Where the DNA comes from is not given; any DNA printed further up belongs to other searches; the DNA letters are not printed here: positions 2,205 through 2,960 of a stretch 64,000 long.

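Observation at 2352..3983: MCP with a Cache/PAS-like sensory domain placed after (C-terminal to) the signalling domain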

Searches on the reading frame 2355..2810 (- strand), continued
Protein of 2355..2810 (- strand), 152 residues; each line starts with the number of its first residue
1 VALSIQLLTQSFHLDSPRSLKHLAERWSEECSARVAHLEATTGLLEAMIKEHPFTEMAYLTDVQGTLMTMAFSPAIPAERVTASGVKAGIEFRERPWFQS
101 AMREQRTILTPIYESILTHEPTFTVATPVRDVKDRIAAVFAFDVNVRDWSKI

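Call 52: find_encoding_contigs(protein=P0165, flank=8000, max_places=1)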
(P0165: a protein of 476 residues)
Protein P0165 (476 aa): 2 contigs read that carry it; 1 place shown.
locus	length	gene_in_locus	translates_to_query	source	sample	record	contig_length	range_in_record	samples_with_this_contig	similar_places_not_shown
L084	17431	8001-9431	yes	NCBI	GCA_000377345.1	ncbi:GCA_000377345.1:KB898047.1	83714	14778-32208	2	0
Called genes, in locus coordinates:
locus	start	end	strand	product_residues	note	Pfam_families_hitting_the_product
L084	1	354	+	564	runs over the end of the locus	PF00795:CN_hydrolase, PF02540:NAD_synthase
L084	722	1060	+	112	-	PF00543:P-II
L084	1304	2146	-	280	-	PF13512:TPR_18, PF07719:TPR_2 (faint), PF13525:YfiO, PF13174:TPR_6 (faint)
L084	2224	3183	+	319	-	PF01479:S4, PF00849:PseudoU_synth_2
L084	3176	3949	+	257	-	PF02578:Cu-oxidase_4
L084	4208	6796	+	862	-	PF02861:Clp_N, PF23569:NBD_SMAX1 (weak), PF00004:AAA, PF17871:AAA_lid_9, PF00004:AAA, PF07724:AAA_2, PF07728:AAA_5, PF10431:ClpB_D2-small, +8 more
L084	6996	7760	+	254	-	PF00106:adh_short, PF08659:KR, PF13561:adh_short_C2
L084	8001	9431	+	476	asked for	PF10157:BORCS6 (faint), PF06009: (faint), PF10046:BLOC1_2 (faint), PF00015:MCPsignal, PF02743:dCache_1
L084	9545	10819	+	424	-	PF07819:PGAP1 (weak), PF00561:Abhydrolase_1 (weak), PF05057:DUF676 (faint), PF02450:LCAT (weak), PF06028:DUF915 (weak)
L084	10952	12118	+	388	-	PF10005:Zn_ribbon_DZR_6, PF15887:Peptidase_Mx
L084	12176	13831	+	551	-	PF02028:BCCT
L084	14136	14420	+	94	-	-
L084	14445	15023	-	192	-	-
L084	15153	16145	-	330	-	PF01210:NAD_Gly3P_dh_N, PF02558:ApbA (weak), PF07479:NAD_Gly3P_dh_C, PF20618:GPD_NAD_C_bact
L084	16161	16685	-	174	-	PF02556:SecB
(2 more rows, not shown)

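Call 53: find_encoding_contigs(protein=P0198, flank=8000, max_places=1)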
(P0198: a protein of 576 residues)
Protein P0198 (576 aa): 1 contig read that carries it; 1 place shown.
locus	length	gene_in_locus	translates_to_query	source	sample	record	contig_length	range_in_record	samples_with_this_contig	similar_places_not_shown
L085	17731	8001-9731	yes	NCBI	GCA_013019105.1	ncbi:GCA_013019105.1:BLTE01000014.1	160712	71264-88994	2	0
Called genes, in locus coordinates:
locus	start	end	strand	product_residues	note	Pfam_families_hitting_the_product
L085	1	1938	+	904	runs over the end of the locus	-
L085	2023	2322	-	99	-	PF02661:Fic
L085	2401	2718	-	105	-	PF04358:DsrC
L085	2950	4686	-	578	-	PF02624:YcaO, PF13428:TPR_14 (faint), PF00515:TPR_1 (faint), PF07719:TPR_2 (faint), PF13176:TPR_7 (faint), PF13181:TPR_8 (faint), PF13424:TPR_12 (faint), PF13432:TPR_16 (weak), +1 more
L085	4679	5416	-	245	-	PF10294:Methyltransf_16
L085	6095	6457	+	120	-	PF21157:DksA_N, PF01258:zf-dskA_traR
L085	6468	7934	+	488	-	PF05833:NFACT_N (faint), PF05670:NFACT-R_1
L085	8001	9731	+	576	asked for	PF00672:HAMP (weak), PF00015:MCPsignal, PF02743:dCache_1, PF22673:MCP-like_PDC_1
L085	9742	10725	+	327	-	PF02562:PhoH, PF13604:AAA_30 (weak)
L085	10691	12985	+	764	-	PF07697:7TMR-HDED, PF07698:7TM-7TMR_HD, PF01966:HD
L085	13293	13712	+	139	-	PF02130:YbeY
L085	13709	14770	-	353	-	PF20551:DUF6765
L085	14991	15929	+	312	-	PF02729:OTCace_N, PF00185:OTCace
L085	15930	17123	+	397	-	PF00764:Arginosuc_synth, PF20979:Arginosuc_syn_C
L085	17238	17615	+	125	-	PF02566:OsmC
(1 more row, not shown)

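Call 78: list_cluster_members(proteins=[P0166, P0170, P0175, P0177, P0179, P0190, P0195, P0207, P0249, P0267])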
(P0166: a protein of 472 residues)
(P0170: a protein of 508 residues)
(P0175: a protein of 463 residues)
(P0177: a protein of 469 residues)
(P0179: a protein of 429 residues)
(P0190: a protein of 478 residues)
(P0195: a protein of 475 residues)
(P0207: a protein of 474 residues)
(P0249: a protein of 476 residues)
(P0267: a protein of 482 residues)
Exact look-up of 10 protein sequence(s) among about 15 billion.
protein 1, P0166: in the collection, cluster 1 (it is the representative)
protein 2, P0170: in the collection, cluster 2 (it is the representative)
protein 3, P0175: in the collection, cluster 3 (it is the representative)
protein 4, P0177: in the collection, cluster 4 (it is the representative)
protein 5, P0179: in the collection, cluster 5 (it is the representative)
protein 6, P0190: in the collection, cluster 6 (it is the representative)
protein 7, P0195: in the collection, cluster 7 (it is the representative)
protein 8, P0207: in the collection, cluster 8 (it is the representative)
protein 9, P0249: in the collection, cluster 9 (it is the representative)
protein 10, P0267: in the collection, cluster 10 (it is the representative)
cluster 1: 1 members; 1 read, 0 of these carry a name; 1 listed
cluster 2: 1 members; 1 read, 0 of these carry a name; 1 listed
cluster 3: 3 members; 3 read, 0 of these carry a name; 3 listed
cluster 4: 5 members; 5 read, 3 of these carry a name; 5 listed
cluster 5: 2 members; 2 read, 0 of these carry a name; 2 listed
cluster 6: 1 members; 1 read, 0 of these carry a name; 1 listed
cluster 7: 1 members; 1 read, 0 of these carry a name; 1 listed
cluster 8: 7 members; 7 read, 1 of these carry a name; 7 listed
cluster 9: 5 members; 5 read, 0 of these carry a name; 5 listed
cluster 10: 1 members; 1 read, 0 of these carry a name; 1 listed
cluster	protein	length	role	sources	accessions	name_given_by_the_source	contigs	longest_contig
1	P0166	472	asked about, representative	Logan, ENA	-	-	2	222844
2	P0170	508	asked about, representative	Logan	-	-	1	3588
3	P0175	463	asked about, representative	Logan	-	-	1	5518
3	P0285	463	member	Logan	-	-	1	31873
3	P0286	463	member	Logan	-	-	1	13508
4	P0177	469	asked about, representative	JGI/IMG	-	methyl-accepting chemotaxis protein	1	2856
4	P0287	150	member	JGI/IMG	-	methyl-accepting chemotaxis protein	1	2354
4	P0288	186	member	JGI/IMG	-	methyl-accepting chemotaxis protein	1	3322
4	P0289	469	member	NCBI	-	-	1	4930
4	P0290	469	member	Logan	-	-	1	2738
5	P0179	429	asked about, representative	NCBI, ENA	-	-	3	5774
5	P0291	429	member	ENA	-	-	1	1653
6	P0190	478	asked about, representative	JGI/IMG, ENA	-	-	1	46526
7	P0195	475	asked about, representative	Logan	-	-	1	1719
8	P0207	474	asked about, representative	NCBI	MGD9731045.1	MAG: methyl-accepting chemotaxis protein [Desulfamplus sp.]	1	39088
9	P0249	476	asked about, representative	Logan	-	-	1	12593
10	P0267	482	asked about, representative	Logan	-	-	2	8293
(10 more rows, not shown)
